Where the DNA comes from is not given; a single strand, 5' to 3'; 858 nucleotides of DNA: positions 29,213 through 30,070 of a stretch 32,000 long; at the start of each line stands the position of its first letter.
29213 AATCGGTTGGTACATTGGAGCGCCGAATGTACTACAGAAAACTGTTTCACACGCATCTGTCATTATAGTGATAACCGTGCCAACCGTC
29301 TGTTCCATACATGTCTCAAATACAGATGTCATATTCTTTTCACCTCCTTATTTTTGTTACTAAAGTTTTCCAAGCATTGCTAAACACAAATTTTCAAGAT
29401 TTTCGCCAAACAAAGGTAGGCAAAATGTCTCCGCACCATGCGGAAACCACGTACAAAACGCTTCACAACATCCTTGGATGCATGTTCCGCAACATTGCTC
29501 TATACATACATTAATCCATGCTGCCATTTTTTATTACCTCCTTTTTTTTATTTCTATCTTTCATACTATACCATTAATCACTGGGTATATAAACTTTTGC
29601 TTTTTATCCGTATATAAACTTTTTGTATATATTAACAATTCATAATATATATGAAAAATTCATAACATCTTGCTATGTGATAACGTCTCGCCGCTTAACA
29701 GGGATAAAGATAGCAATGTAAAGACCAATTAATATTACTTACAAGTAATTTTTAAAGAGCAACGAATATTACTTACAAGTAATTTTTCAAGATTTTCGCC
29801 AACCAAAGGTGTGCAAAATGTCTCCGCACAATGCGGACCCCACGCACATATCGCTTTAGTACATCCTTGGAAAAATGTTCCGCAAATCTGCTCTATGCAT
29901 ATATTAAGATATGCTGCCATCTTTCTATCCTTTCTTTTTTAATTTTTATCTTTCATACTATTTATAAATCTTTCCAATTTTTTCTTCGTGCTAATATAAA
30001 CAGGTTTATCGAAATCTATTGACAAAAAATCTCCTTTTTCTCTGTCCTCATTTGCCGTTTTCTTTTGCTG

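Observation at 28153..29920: Hidden array of SD-led small ORFs encoding a diverged family of Cys-rich hydrophobic peptides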

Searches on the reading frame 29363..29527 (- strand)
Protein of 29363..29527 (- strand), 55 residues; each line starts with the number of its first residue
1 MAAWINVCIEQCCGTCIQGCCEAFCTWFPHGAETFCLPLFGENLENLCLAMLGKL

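Call 5: search_protein_families(library=pfam, max_evalue=1, proteins=[window:29363-29527:-])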
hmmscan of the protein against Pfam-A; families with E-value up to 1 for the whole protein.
seq(55 aa): 0 families

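Call 6: search_protein_families(library=ncbifam, max_evalue=1, proteins=[window:29363-29527:-])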
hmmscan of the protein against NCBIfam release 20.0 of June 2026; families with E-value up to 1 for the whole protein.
seq(55 aa): 1 family
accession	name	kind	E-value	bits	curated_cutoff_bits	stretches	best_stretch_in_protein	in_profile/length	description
NF008577.1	PRK11536.1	equivalog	0.066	12.6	294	1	25-49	68-92/222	6-hydroxyaminopurine reductase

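Call 37: find_related_loci(query=A6, collection=viral_contigs, flank=5000)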
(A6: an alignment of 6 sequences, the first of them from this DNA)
Query A6 (55 aa) in viral_contigs; peptide patterns used: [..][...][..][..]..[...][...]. (x = any residue, [..] = any of these).
5 stretches matched a pattern, but none encodes a relative of the query by tblastn (E <= 1e-3).

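Call 43: search_protein_representatives(alignment_id=A6)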
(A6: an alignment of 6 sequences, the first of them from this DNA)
Query: 6 sequences, 55 profile positions. Proteins with E-value up to 0.001 (for the whole library): 7; up to 1e-10: 5; up to 1e-30: 0. The best 7 are listed.
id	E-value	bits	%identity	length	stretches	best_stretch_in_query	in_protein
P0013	8.2e-24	99.6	-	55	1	1-53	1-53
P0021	4.6e-15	71.6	-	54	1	1-53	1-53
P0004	2.1e-14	69.5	-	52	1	1-55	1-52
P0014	7.3e-12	61.3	-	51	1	1-55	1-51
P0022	5.5e-11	58.5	-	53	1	1-53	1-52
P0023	3.4e-09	52.8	-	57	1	2-48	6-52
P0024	2.4e-08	50.1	-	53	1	1-52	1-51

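Call 45: find_encoding_contigs(protein=P0021, flank=10000, max_places=6)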
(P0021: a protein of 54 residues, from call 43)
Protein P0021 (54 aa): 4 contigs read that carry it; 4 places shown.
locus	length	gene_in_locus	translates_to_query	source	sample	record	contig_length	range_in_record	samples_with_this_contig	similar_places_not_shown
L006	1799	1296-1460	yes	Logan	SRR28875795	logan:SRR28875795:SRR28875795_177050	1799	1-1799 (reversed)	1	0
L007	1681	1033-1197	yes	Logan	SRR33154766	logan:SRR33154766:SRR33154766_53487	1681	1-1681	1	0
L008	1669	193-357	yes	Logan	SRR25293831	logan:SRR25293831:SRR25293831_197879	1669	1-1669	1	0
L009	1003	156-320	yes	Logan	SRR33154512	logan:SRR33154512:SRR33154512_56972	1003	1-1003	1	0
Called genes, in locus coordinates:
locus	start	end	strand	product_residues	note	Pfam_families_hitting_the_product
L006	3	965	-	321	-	?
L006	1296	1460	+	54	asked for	-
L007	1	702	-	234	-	?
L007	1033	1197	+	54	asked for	-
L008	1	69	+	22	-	?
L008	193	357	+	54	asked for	-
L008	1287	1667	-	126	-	?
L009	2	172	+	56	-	?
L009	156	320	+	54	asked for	-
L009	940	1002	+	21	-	?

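Call 46: find_encoding_contigs(protein=P0022, flank=10000, max_places=6)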
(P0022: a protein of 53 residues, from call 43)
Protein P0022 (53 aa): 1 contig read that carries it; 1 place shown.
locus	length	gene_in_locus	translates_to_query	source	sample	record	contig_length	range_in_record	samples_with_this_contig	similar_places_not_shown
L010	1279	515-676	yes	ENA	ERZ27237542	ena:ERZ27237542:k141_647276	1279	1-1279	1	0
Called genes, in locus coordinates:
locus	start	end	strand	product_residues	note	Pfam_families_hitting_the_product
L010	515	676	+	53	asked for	-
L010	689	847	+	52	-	-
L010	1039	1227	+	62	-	-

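Call 47: find_encoding_contigs(protein=P0023, flank=10000, max_places=6)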
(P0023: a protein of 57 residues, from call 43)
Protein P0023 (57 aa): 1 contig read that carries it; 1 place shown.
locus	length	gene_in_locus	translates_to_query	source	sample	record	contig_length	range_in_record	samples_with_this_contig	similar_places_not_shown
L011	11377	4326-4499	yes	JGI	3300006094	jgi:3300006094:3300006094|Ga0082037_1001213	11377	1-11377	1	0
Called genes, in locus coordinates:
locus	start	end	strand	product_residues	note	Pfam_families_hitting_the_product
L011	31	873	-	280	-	PF13476:AAA_23 (weak), PF02463:SMC_N (faint), PF00005:ABC_tran, PF13304:AAA_21 (weak)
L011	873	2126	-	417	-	PF01032:FecCD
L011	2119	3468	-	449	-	PF01497:Peripla_BP_2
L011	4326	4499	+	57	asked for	-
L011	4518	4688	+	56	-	-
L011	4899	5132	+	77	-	-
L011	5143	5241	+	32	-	-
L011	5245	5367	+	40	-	-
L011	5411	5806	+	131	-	-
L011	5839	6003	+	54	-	-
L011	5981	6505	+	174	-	-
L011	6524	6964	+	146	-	-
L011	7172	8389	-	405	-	PF01676:Metalloenzyme, PF10143:PhosphMutase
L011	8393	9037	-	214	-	PF01015:Ribosomal_S3Ae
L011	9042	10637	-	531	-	PF18490:tRNA_bind_4, PF00587:tRNA-synt_2b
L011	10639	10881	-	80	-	-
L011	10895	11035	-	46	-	PF02272:DHHA1 (weak)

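Call 48: find_encoding_contigs(protein=P0024, flank=10000, max_places=6)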
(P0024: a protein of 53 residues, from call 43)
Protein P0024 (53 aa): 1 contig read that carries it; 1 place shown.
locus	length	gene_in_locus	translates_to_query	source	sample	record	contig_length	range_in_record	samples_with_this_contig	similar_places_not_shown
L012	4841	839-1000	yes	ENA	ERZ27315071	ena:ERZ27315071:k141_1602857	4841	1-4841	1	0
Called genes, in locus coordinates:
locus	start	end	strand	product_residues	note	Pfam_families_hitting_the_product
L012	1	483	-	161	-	?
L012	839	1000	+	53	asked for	-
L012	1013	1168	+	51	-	-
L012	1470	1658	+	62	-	-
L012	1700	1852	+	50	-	-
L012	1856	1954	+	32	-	-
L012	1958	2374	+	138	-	-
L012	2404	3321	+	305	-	-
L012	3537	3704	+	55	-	-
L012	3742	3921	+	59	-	-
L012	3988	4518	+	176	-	-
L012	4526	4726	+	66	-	-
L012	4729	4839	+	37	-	?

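Call 52: search_protein_families(library=pfam, max_evalue=0.1, proteins=[L011:5411-5806:+, L011:5981-6505:+, L011:6524-6964:+, L012:1958-2374:+, L012:2404-3321:+, L012:3959-4297:+, L012:3970-4518:+, L012:4508-4726:+, L011:4899-5132:+, L012:1-483:-])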
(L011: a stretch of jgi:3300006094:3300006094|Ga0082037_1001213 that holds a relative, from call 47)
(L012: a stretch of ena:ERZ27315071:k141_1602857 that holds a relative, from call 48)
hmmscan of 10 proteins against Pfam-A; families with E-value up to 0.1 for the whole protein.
L011:5411-5806:+ (131 aa): 54 families (the best 25 are shown)
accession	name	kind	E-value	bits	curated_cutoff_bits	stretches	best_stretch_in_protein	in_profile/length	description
PF06005.17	ZapB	-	1.8e-06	28.7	31.5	1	59-106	7-54/71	Cell division protein ZapB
PF06785.16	UPF0242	-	2.4e-06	28.2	33.5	1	6-126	34-163/194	Uncharacterised protein family (UPF0242) N-terminus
PF00170.26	bZIP_1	-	2.9e-06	27.7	27.6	1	59-93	29-63/64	bZIP transcription factor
PF02183.23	HALZ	-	9.6e-06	26.1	28.1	1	69-100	11-42/43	Homeobox associated leucine zipper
PF07558.16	Shugoshin_N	-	2.1e-05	24.7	30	1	58-86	16-44/45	Shugoshin N-terminal coiled-coil region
PF06810.17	Phage_scaffold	-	2.9e-05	24.5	35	1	59-128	13-85/170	Phage capsid assembly scaffolding protein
PF04977.20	DivIC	-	3.3e-05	24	28.9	1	64-97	18-51/80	Septum formation initiator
PF04899.17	MbeD_MobD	-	3.8e-05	24.2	21.6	1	63-105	21-63/70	MbeD/MobD like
PF01166.23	TSC22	-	5.4e-05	23.7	30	0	59-85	17-43/57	TSC-22/dip/bun family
PF25566.1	RIMB1_N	-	6.6e-05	23.2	28.5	1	81-130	2-51/129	RIMB1-like, N-terminal domain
PF16331.10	TolA_bind_tri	-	0.00095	19.7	30.1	1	63-103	18-58/76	TolA binding protein trimerisation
PF05837.17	CENP-H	-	0.001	19.4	29.9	1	58-129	98-170/202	Centromere protein H (CENP-H)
PF04728.18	LPP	-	0.0011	19.7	29.1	1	93-127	2-35/53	Lipoprotein leucine-zipper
PF13870.11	CCDC113_CCDC96_CC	-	0.0017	18.5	31.6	1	58-130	93-169/177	CCDC113/CCDC96, coiled-coil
PF05377.16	FlaC_arch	-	0.0024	18.7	27.8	0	64-96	8-40/55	Flagella accessory protein C (FlaC)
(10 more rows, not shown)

L011:5981-6505:+ (174 aa): 0 families

L011:6524-6964:+ (146 aa): 0 families

L012:1958-2374:+ (138 aa): 119 families (the best 25 are shown)
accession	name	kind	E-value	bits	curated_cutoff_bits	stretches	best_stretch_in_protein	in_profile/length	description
PF04899.17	MbeD_MobD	-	5.9e-08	33.2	21.6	1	61-108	21-68/70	MbeD/MobD like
PF06785.16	UPF0242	-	1.9e-07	31.8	33.5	1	9-137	42-174/194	Uncharacterised protein family (UPF0242) N-terminus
PF04977.20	DivIC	-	6.7e-07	29.5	28.9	2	68-104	17-53/80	Septum formation initiator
PF00170.26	bZIP_1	-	4.4e-06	27.2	27.6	2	57-91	29-63/64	bZIP transcription factor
PF04728.18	LPP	-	6.2e-06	26.9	29.1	1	109-136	3-30/53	Lipoprotein leucine-zipper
PF13851.11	GAS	-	9.9e-06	25.5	32.3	1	58-138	37-117/200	Growth-arrest specific micro-tubule binding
PF16331.10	TolA_bind_tri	-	1.1e-05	25.8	30.1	1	60-105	17-62/76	TolA binding protein trimerisation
PF06005.17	ZapB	-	1.8e-05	25.5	31.5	1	57-104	7-54/71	Cell division protein ZapB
PF07558.16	Shugoshin_N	-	2.7e-05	24.3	30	1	56-84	16-44/45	Shugoshin N-terminal coiled-coil region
PF25450.1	Rab11-FIP3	-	4.1e-05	24.3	31.9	1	56-118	56-118/125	Rab11-FIP3-like domain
PF10046.14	BLOC1_2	-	5.6e-05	23.9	33.4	2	90-137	35-82/96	Biogenesis of lysosome-related organelles complex-1 subunit 2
PF25785.1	TPR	-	6.8e-05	23.6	27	1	70-110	2-42/110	Nucleoprotein TPR-like domain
PF02183.23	HALZ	-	0.0001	22.8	28.1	1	67-97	11-41/43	Homeobox associated leucine zipper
PF04849.18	HAP1_N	-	0.00013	21.8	33.9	1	65-136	166-238/307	HAP1 N-terminal conserved region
PF04871.18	Uso1_p115_C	-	0.00017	22.3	28.4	1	71-136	4-69/121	Uso1 / p115 like vesicle tethering protein, C terminal region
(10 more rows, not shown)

L012:2404-3321:+ (305 aa): 0 families

L012:3959-4297:+ (112 aa): 1 family
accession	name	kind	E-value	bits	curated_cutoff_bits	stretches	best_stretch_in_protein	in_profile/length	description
PF19706.4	DUF6203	-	0.049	14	26.7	1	74-87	16-29/54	Family of unknown function (DUF6203)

L012:3970-4518:+ (182 aa): 1 family
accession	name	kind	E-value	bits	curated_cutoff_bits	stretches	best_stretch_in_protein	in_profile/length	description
PF13276.12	HTH_21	-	0.018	15.7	28.1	1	70-100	14-45/60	HTH-like domain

L012:4508-4726:+ (72 aa): 0 families

L011:4899-5132:+ (77 aa): 0 families

L012:1-483:- (161 aa): 24 families
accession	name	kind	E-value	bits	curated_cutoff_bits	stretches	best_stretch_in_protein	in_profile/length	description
PF07728.20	AAA_5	-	2.2e-12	47.6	22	1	40-156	1-98/139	AAA domain (dynein-related subfamily)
PF07724.20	AAA_2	-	6e-09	36.6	27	1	41-150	6-101/166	AAA domain (Cdc48 subfamily)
PF00004.35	AAA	-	2.9e-08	34.7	21.2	1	41-149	1-93/131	ATPase family associated with various cellular activities (AAA)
PF00158.32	Sigma54_activat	-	6.1e-06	26.5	20.2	1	35-153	19-122/168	Sigma-54 interaction domain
PF13401.12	AAA_22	-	6.9e-06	26.8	27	1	40-149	7-109/130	AAA domain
PF00493.29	MCM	-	5.6e-05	22.8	23.3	0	41-77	60-96/224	MCM P-loop domain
PF13191.12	AAA_16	-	8.9e-05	23.5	32.6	1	40-73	26-60/167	AAA ATPase domain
PF12775.13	AAA_7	-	0.00032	20.7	25.8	1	30-69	25-64/181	P-loop containing dynein motor region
PF01078.27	Mg_chelatase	-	0.00062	19.7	20.3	0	31-59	15-43/207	Magnesium chelatase, subunit ChlI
PF13245.12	AAA_19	-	0.0013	19.4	25.1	1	35-149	8-115/134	AAA domain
PF20030.5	bpMoxR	-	0.0024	17.4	27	1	26-65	19-58/205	MoxR domain in the MoxR-vWA-beta-propeller ternary systems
PF07726.17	AAA_3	-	0.0028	18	27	0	127-157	65-95/131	ATPase family associated with various cellular activities (AAA)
PF05496.18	RuvB_N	-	0.0037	17.5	27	0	41-70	36-65/159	Holliday junction DNA helicase RuvB P-loop domain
PF14532.12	Sigma54_activ_2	-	0.0039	17.9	25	0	37-151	20-96/138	Sigma-54 interaction domain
PF05729.18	NACHT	-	0.0045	17.3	26.7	1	41-63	3-25/167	NACHT domain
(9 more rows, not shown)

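Call 69: search_protein_families(library=phrogs, max_evalue=0.1, proteins=[window:29363-29527:-])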
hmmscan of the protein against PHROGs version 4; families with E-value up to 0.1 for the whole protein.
seq(55 aa): 0 families

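Call 100: search_solved_structures(query=A11, max_evalue=1)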
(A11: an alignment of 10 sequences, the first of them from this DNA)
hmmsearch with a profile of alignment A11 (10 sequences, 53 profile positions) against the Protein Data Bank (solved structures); distinct sequences matched with E-value up to 1: 1.
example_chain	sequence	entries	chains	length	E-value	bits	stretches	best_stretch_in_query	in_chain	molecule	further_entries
3eqz_A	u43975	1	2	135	0.11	15.7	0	26-45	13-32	Response regulator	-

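Call 102: predict_structure(alignment_id=A11)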
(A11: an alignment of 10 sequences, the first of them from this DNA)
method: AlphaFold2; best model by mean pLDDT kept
length: 55 residues; sequences in the alignment: 10
mean_pLDDT: 73.5   pTM: 0.41
mean pLDDT of the five models: 73.5, 70.8, 70.7, 69.6, 68.0
residues with pLDDT >= 90: 9; 70-90: 20; 50-70: 25; < 50: 1
segments of 3 or more residues with pLDDT < 50: none
pLDDT, mean of each block of 10 residues (from residue 1): 85 90 79 63 60 55
secondary structure, 60 per line:
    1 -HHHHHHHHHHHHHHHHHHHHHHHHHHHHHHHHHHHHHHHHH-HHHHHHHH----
elements in order: H2-42 H44-51

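Call 110: search_protein_families(library=padloc, max_evalue=0.1, proteins=[window:29363-29527:-, L011:5981-6505:+, L011:6524-6964:+, L011:5411-5806:+])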
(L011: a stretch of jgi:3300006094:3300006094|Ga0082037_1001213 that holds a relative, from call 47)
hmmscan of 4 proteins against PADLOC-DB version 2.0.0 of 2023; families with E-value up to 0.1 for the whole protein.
seq(55 aa): 0 families

L011:5981-6505:+ (174 aa): 0 families

L011:6524-6964:+ (146 aa): 0 families

L011:5411-5806:+ (131 aa): 16 families
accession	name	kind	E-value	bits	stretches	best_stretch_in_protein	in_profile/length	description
PDLC00518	JetC1|JetC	-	0.00014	17.9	1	51-129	300-378/1112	DUF3584 domain; MukB-like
PDLC03863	LmuB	-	0.00029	17.7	1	66-125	337-395/610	-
PDLC03859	LmuB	-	0.002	15.4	1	59-130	384-459/611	-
PDLC02730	PbeC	-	0.0022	14.8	1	26-129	338-441/651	PbeC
PDLC03867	LmuB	-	0.0042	13.6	1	67-127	346-406/605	-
PDLC00025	DruG2|DruG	-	0.0045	13.6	1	73-128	355-409/704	Unknown function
PDLC00519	JetC1|JetC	-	0.0045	13.2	1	62-128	653-718/1097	DUF3584 domain; MukB-like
PDLC00503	JetC1|JetC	-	0.0047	13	1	59-130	661-732/1146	DUF3584 domain; MukB-like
PDLC02709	PbeC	-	0.0054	13.4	1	60-127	377-444/661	PbeC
PDLC01151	HTH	-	0.018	12.5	1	59-116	215-265/330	"Two HTH domains (N-terminal xre and C-therminal Sigma70_ECF), the C-terminal domain often fused to Cas6 (see WP_0065099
PDLC02739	PbeC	-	0.018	11.7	1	60-129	370-439/644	PbeC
PDLC02741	PbeC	-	0.018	11.6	1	64-129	379-444/644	PbeC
PDLC02714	PbeC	-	0.034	10.9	1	61-129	380-448/651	PbeC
PDLC03036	MTase_I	-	0.066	9.6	1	67-123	516-570/635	Type I methyltransferase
PDLC03860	LmuB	-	0.069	9.7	1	57-104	223-270/565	-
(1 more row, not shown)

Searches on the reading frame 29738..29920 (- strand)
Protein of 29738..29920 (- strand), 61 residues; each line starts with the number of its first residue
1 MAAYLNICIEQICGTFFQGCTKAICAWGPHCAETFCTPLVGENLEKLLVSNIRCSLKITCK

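Call 5: search_protein_families(library=pfam, max_evalue=1, proteins=[window:29738-29920:-])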
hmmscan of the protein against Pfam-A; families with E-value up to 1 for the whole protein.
seq(61 aa): 0 families

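Call 6: search_protein_families(library=ncbifam, max_evalue=1, proteins=[window:29738-29920:-])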
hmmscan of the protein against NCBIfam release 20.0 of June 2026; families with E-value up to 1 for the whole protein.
seq(61 aa): 0 families

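Call 13: find_homologous_proteins(query=A1, max_evalue=10)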
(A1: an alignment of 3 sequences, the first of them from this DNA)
Query A1 (3 sequences) (61 aa, profile of the alignment): 3 proteins with E <= 10 among 3 candidates.
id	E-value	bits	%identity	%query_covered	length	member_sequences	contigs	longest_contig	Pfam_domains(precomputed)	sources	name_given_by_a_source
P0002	9.3e-29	117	62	85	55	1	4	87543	-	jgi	-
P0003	7.8e-28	114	100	100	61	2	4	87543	-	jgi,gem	-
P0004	2.6e-16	77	-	-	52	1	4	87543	-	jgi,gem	-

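Call 69: search_protein_families(library=phrogs, max_evalue=0.1, proteins=[window:29738-29920:-])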
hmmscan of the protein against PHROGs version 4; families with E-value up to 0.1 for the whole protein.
seq(61 aa): 0 families
